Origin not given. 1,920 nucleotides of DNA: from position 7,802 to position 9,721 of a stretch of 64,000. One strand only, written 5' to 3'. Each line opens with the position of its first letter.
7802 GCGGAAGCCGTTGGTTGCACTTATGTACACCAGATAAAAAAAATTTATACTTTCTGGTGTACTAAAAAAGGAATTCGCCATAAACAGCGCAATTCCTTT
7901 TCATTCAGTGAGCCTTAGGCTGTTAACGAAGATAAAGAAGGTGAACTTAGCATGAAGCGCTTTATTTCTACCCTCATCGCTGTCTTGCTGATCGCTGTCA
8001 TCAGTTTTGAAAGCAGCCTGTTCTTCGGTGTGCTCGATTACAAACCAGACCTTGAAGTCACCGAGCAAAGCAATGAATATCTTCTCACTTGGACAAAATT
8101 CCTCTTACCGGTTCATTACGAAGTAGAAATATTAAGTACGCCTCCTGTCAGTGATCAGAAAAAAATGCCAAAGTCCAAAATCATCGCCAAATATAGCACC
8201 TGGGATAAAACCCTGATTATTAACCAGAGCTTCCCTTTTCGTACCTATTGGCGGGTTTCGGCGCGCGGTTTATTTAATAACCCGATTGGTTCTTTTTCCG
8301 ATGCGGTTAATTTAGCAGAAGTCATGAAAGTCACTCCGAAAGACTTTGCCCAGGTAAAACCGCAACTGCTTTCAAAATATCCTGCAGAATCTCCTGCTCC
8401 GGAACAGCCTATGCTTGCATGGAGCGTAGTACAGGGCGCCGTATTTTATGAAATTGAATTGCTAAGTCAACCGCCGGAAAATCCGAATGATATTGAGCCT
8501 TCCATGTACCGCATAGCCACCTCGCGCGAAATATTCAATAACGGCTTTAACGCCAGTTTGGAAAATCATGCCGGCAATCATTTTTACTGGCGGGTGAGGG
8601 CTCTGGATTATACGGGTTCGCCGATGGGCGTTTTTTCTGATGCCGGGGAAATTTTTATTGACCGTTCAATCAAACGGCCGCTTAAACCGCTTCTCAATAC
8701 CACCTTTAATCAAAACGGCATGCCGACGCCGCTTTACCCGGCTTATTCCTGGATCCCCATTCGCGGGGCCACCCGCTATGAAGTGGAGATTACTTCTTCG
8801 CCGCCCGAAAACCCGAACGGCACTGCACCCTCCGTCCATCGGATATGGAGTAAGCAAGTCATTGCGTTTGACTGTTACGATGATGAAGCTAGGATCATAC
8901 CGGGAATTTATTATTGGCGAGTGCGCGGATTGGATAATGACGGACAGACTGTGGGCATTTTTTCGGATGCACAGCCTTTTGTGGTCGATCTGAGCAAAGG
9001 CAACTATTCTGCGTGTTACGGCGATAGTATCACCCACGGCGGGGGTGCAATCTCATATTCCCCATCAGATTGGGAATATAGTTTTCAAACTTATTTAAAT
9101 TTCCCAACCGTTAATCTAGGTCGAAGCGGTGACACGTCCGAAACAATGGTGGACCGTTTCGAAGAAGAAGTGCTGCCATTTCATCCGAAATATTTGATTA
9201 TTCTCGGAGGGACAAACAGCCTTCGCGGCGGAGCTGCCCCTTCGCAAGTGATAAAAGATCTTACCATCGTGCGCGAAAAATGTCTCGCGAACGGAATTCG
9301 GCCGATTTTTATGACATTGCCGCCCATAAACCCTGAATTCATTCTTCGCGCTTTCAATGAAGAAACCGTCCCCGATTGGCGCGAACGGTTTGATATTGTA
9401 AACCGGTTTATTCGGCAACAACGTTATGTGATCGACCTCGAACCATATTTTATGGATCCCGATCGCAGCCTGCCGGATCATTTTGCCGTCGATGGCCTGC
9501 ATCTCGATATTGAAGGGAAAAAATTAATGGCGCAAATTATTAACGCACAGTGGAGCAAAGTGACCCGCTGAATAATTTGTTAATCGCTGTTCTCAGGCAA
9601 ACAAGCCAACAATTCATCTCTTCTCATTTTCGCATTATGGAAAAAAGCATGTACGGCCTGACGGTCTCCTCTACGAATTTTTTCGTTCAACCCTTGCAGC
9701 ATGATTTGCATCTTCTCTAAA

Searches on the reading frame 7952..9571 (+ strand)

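Call 54: search_protein_families(library=pfam, proteins=[window:7952-9571:+])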
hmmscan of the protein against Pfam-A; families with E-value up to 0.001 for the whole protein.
window:7952-9571:+ (539 aa): 2 families
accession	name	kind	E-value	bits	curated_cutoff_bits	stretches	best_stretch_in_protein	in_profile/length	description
PF13472.12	Lipase_GDSL_2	-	5.6e-20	73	32.9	1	355-524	1-177/178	GDSL-like Lipase/Acylhydrolase family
PF00657.28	Lipase_GDSL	-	1.6e-08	35.4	23.6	1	357-529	5-207/208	GDSL-like Lipase/Acylhydrolase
